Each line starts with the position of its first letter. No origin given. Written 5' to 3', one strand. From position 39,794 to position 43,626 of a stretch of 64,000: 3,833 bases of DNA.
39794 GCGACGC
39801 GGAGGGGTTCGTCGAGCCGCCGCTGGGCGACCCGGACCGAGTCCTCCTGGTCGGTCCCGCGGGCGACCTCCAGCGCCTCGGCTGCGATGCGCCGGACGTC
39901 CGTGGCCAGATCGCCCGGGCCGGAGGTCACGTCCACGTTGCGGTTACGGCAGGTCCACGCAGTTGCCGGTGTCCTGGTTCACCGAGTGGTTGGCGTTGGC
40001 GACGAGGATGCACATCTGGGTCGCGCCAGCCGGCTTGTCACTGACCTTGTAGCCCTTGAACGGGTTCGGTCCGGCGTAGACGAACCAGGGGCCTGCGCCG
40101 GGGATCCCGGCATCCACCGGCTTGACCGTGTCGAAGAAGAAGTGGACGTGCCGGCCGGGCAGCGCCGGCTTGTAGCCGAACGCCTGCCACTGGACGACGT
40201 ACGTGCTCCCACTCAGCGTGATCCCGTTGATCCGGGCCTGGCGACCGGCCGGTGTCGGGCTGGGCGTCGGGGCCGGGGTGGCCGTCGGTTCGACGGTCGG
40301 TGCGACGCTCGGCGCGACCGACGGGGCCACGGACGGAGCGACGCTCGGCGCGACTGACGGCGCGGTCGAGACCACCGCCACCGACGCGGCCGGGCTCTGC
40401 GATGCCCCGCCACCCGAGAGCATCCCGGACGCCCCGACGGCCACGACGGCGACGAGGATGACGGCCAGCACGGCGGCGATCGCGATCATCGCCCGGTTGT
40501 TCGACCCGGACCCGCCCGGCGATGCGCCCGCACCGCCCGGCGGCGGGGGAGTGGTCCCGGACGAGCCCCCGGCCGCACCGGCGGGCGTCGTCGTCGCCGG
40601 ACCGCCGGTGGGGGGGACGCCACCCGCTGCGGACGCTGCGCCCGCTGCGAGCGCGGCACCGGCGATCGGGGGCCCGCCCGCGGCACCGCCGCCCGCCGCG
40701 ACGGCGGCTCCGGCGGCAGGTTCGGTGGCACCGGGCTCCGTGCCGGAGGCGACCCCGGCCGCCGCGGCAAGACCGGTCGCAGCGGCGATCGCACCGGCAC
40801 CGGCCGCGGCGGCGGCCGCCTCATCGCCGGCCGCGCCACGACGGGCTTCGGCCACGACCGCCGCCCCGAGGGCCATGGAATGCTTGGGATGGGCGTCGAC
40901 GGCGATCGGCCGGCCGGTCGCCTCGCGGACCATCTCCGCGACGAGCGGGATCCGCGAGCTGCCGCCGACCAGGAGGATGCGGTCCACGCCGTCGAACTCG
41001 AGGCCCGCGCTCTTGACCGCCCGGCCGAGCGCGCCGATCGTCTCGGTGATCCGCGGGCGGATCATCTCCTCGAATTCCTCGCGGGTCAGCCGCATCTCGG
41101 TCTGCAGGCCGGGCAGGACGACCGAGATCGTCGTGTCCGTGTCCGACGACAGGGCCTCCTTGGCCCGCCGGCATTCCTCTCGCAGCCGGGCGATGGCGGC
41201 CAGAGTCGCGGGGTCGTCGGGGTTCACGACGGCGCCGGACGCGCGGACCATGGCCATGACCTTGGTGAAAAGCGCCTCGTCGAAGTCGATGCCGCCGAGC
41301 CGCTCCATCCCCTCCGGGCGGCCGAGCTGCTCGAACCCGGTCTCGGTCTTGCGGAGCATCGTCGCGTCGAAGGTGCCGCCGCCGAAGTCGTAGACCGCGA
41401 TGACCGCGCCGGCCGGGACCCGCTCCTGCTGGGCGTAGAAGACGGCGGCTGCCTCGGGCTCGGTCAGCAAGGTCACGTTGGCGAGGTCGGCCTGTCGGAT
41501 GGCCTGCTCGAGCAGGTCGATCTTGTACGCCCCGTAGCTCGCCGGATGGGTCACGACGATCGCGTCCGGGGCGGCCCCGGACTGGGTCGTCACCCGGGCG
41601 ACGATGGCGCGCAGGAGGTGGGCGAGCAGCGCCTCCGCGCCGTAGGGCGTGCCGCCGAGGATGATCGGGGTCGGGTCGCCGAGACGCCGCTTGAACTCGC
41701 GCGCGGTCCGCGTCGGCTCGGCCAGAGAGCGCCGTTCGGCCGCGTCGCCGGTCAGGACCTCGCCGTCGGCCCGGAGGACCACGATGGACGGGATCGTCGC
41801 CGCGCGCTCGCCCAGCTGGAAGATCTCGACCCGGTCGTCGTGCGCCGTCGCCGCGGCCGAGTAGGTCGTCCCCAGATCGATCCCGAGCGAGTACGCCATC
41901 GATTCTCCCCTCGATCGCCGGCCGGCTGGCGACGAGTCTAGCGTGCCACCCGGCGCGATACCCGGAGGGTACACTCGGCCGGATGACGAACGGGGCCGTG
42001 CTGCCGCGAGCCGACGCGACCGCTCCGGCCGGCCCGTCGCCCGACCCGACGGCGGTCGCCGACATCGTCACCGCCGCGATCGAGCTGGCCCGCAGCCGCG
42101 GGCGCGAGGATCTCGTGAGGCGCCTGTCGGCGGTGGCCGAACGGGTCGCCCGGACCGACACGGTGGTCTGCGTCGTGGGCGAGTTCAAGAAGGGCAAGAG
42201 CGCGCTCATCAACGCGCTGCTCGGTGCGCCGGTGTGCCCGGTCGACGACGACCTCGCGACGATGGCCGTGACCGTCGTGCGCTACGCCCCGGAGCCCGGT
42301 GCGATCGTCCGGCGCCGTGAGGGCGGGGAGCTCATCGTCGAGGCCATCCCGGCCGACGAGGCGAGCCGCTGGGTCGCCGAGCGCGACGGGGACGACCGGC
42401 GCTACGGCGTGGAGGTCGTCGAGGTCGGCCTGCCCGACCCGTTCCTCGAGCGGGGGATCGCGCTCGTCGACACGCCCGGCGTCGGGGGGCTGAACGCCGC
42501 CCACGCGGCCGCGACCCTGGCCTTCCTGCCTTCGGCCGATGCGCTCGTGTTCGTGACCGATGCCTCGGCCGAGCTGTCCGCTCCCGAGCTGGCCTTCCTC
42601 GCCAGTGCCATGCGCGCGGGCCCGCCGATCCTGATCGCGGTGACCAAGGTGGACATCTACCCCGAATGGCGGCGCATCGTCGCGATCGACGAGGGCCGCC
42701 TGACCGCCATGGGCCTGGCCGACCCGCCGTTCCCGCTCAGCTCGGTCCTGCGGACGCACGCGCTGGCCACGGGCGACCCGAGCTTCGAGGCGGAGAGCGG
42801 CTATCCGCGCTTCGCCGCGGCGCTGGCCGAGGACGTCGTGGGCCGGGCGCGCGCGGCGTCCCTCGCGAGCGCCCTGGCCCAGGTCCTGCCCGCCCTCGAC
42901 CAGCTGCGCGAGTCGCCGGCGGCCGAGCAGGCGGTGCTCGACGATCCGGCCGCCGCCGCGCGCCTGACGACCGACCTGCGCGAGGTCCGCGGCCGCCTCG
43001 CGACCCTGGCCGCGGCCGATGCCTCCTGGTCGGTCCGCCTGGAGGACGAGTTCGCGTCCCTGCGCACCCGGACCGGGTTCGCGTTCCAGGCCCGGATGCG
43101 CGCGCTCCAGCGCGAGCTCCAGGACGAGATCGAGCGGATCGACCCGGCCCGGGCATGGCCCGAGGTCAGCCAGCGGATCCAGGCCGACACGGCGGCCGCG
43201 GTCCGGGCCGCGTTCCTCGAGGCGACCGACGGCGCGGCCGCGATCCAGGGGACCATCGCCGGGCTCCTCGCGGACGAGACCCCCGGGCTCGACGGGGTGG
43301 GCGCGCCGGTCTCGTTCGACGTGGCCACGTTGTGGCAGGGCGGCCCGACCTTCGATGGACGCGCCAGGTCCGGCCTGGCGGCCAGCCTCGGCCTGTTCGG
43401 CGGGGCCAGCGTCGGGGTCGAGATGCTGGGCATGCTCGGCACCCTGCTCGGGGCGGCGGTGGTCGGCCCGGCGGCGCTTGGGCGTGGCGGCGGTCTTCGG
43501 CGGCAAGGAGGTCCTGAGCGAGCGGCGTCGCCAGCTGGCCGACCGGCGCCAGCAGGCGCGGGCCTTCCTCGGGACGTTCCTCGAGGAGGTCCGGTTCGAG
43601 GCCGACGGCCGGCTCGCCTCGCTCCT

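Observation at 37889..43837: Dynamin / Hsp70-fusion / dynamin membrane locus resembling iniBAC, with an Hsp70 ATPase in the IniB position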

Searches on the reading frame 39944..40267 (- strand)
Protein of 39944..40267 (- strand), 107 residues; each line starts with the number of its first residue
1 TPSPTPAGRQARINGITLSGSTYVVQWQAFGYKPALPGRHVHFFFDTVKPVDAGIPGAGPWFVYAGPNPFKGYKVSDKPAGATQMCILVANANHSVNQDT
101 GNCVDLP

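Call 54: predict_structure(alignment_id=A4)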
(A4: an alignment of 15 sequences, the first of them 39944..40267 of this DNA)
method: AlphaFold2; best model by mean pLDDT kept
length: 107 residues; sequences in the alignment: 15
mean_pLDDT: 91.7   pTM: 0.84
mean pLDDT of the five models: 91.7, 90.7, 87.0, 85.8, 82.5
residues with pLDDT >= 90: 86; 70-90: 17; 50-70: 3; < 50: 1
segments of 3 or more residues with pLDDT < 50: none
pLDDT, mean of each block of 10 residues (from residue 1): 72 96 96 89 96 88 94 96 96 91 96
secondary structure, 60 per line:
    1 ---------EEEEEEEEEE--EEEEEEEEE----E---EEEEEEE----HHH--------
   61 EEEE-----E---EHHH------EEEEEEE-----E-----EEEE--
elements in order: E10-19 E22-30 E39-45 E61-64 E84-90 E102-105

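Call 57: fold_search(model_id=the predicted structure, library=pdb)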
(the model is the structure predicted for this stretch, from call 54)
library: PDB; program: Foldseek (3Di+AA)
matches with E <= 10: 1109; with E <= 0.001: 0
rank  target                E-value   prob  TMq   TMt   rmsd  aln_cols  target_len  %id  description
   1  6pok                  4.5e-02  0.97  0.48  0.29   5.8       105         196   15  Crystal structure of the Robo3 FN2-3 domains (released 2020-05-06)
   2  6rpx                  4.8e-02  0.85  0.39  0.21   6.0        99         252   11  Cytokine receptor-like factor 3 C-terminus residues 174-442: native (released 2020-03-25)
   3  6nmy_D                6.7e-02  0.69  0.36  0.23   6.9       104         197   12  A Cytokine-receptor complex (released 2020-01-22)
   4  5kqv_E                7.1e-02  0.57  0.37  0.10  10.5       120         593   16  Insulin receptor ectodomain construct comprising domains L1,CR,L2, FnIII-1 and alphaCT peptide in complex with bovine  (released 2017-07-19)
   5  2yrz_MODEL_1_A        8.4e-02  0.57  0.36  0.34   6.5       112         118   13  Solution structure of the fibronectin type III domain of human Integrin beta-4 (released 2008-04-08)
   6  3abz_B                1.1e-01  0.51  0.34  0.08   8.0       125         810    9  Crystal structure of Se-Met labeled Beta-glucosidase from Kluyveromyces marxianus (released 2010-08-11)
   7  5kqv_F                1.1e-01  0.33  0.32  0.09  11.2       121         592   17  Insulin receptor ectodomain construct comprising domains L1,CR,L2, FnIII-1 and alphaCT peptide in complex with bovine  (released 2017-07-19)
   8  5z7a_B                1.1e-01  0.95  0.56  0.58   4.2       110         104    8  Crystal structure of NDP52 SKICH region (released 2019-01-02)
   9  6nmy_B                1.2e-01  0.47  0.34  0.22   7.8       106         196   11  A Cytokine-receptor complex (released 2020-01-22)
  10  6rpz                  1.4e-01  0.84  0.44  0.23   5.4       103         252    9  Cytokine receptor-like factor 3 C-terminus residues 174-442: native collected with 1.7A wavelength (released 2020-03-25)
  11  8pn5_G                1.4e-01  0.82  0.44  0.18   5.6       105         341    8  Crystal structure of the HC7-Glu200Ala mutant complexed to a triglycopeptide (released 2024-03-06)
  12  8pn5_E                1.4e-01  0.80  0.44  0.18   5.6       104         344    8  Crystal structure of the HC7-Glu200Ala mutant complexed to a triglycopeptide (released 2024-03-06)
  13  8tld_E                1.4e-01  0.51  0.37  0.35   9.1       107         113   11  Structure of the IL-5 Signaling Complex (released 2024-04-10)
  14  8av2_A                1.6e-01  0.57  0.39  0.26   6.8       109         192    7  Crystal structure for the FnIII module of mouse LEP-R in complex with the anti-LEP-R nanobody VHH-4.80 (released 2023-04-05)
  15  6rpy                  1.7e-01  0.60  0.38  0.21   5.6       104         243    9  Cytokine receptor-like factor 3 C-terminus residues 174-442: Hg-SAD derivative (released 2020-03-25)
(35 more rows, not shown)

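Call 87: find_homologous_proteins(query=A4, max_evalue=0.001)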
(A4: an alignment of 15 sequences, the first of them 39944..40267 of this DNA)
Query A4 (15 sequences) (107 aa, profile of the alignment): 233 proteins with E <= 0.001 among 8000 candidates; the best 120 are listed.
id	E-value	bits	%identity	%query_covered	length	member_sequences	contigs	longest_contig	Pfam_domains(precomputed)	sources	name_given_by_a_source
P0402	2.1e-57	210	72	93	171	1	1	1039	-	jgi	jgi:hypothetical protein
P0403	4.9e-57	208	75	94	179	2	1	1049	-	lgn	-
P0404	2.3e-56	206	73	100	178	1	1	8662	-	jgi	jgi:hypothetical protein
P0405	3.8e-56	206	71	93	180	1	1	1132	-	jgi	jgi:hypothetical protein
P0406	5.0e-56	205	68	93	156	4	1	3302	-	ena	-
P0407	1.0e-55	204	72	93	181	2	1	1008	-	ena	-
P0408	1.3e-55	204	72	93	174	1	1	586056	-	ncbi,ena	-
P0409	6.3e-55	202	69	100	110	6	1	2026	-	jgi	jgi:hypothetical protein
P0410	7.7e-55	201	72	100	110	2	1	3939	-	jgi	jgi:hypothetical protein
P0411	1.2e-54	201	99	100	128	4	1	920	-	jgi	jgi:hypothetical protein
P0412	2.1e-54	200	71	93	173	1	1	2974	-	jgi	jgi:hypothetical protein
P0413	2.2e-54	200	74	93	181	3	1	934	-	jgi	jgi:hypothetical protein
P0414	2.5e-54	200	69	93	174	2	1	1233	-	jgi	jgi:hypothetical protein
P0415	3.4e-54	199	75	93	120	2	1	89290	-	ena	-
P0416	5.6e-54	199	71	94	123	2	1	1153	-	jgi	jgi:hypothetical protein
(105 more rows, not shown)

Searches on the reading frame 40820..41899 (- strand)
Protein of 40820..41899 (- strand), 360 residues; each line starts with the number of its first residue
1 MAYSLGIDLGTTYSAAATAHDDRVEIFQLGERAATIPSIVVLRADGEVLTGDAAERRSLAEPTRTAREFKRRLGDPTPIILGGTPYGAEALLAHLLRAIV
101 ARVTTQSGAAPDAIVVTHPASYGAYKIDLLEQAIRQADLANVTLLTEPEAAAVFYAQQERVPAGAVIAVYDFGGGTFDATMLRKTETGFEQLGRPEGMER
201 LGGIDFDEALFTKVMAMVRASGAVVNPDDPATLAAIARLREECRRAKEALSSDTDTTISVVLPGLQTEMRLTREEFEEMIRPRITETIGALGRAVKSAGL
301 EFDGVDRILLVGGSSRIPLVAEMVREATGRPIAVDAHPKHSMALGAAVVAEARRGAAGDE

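Call 51: search_solved_structures(query=window:40820-41899:-, max_evalue=1e-10, show_alignments=1)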
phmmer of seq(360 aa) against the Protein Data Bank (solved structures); distinct sequences matched with E-value up to 1e-10: 123 (the best 60 are shown).
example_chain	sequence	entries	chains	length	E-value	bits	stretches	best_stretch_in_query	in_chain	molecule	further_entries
2v7y_A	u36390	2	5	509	4.3e-41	144.2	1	3-350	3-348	CHAPERONE PROTEIN DNAK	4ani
8w1m_A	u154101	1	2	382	7.2e-40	140.2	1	82-355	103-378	Chaperone protein DnaK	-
9dvi_B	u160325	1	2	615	4.5e-39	137.6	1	82-356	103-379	Chaperone protein DnaK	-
4rtf_D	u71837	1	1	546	3.3e-37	131.5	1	1-357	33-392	Chaperone protein DnaK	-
6w6e_I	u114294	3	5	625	6.1e-37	130.6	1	1-357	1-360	Chaperone protein DnaK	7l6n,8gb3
5obw_A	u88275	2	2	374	8.8e-37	130.1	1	5-355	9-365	Chaperone protein DnaK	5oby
4kbo_A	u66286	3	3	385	1.2e-36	129.6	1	108-350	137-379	Stress-70 protein, mitochondrial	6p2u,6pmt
6nhk_A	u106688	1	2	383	1.5e-36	129.3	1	108-348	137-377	Stress-70 protein, mitochondrial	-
5obx_A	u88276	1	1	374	1.6e-36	129.2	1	5-355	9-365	Chaperone protein DnaK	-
5obu_A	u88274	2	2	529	1.6e-36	129.2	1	5-357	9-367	Chaperone protein DnaK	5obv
2v7z_A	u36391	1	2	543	2.3e-36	128.7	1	113-353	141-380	HEAT SHOCK COGNATE 71 KDA PROTEIN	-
3qfp_A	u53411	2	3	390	2.9e-36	128.4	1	114-350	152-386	78 kDa glucose-regulated protein homolog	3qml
3qfu_A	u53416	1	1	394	3e-36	128.3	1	114-350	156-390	78 kDa glucose-regulated protein homolog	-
2qwn_A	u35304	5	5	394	3.2e-36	128.2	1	113-353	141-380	Heat shock cognate 71 kDa protein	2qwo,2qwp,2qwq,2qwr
9blu_A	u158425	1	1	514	3.4e-36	128.1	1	108-351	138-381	Stress-70 protein, mitochondrial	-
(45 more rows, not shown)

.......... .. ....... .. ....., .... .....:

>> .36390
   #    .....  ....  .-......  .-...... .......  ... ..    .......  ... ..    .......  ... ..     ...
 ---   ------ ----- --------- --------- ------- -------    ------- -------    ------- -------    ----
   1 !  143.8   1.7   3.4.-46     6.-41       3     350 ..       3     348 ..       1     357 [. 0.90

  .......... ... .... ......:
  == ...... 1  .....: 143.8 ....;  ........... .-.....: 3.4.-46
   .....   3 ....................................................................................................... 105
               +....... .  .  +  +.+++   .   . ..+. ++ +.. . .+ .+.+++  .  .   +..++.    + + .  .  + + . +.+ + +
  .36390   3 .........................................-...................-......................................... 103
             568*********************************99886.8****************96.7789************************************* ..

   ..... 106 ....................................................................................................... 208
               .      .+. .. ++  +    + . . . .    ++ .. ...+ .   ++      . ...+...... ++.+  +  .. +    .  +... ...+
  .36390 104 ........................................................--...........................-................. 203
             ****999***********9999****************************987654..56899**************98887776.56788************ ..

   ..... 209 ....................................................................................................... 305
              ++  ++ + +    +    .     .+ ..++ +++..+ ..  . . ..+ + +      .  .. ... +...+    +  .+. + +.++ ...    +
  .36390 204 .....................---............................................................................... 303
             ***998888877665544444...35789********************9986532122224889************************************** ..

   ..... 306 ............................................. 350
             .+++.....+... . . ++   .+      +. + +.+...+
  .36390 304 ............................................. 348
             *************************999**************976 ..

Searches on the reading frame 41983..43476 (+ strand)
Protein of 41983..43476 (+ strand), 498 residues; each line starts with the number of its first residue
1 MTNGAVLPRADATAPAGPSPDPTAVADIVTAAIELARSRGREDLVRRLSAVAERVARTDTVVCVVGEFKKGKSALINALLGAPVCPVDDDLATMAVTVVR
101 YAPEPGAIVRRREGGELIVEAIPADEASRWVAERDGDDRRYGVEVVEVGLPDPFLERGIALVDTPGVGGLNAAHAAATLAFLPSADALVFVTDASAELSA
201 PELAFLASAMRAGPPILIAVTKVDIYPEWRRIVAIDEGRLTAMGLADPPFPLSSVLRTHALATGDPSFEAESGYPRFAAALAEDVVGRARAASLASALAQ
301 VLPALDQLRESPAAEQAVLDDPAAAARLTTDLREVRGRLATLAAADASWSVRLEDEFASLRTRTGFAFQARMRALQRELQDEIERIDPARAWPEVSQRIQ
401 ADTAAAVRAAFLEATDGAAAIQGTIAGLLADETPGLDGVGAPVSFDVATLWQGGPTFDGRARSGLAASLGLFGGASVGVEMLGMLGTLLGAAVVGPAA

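Call 10: search_protein_families(library=pfam, proteins=[window:41983-43476:+], max_evalue=0.01)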
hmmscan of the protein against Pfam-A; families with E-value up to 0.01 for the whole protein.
window:41983-43476:+ (498 aa): 4 families
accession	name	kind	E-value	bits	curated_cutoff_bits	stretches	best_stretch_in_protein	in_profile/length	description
PF00350.29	Dynamin_N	-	1.6e-21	77.5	27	1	62-220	1-164/168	Dynamin family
PF01926.29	MMR_HSR1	-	4.2e-07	30.5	21.9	1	62-222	2-113/113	50S ribosome-binding GTPase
PF00009.33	GTP_EFTU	-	0.0022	18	26.5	0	156-226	68-134/188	Elongation factor Tu GTP binding domain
PF13191.12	AAA_16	-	0.0042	18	32.6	1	39-212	3-158/167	AAA ATPase domain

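Call 13: search_protein_families(library=ncbifam, proteins=[window:41983-43476:+], max_evalue=0.01)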
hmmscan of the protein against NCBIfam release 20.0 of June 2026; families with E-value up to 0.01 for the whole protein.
window:41983-43476:+ (498 aa): 9 families
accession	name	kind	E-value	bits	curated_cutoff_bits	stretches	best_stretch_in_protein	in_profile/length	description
NF052648.1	DynmDynABac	equivalog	1.1e-11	43.3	1600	1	121-205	734-815/1187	dynamin GTPase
TIGR03594.1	GTPase_EngA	equivalog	9.5e-07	28.2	306.7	1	159-225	50-120/432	ribosome biogenesis GTPase Der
NF002828.0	PRK03003.1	equivalog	1.3e-06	27.3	631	1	161-255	92-184/477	ribosome biogenesis GTPase Der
NF000908.1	PRK00089.1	equivalog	2.2e-06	27.2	237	0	61-89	5-33/291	GTPase Era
TIGR00231.1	small_GTP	domain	6.3e-05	22.8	42.5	1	59-225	3-124/164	GTP-binding protein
NF007071.0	PRK09518.1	equivalog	7e-05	21.5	953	0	162-253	324-413/706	bifunctional cytidylate kinase/GTPase Der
TIGR03918.1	GTP_HydF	equivalog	7.1e-05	21.8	325.55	0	159-228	58-130/392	[FeFe] hydrogenase H-cluster maturation GTPase HydF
NF007368.0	PRK09866.1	equivalog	0.00011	20.6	1146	1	48-103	58-113/742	clamp-binding protein CrfC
NF049994.1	slr1306_fam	domain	0.001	17.8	490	0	32-80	81-129/470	slr1306 family protein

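Call 14: search_protein_families(library=padloc, proteins=[window:41983-43476:+], max_evalue=0.01)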
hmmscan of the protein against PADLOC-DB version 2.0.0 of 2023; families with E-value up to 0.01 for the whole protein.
window:41983-43476:+ (498 aa): 2 families
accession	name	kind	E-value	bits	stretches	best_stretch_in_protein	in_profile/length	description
PDLC03839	LeoA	-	2.3e-12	44.8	2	43-91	40-86/559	-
PDLC03841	LeoBC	-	3.3e-08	31.1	1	42-208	61-173/601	-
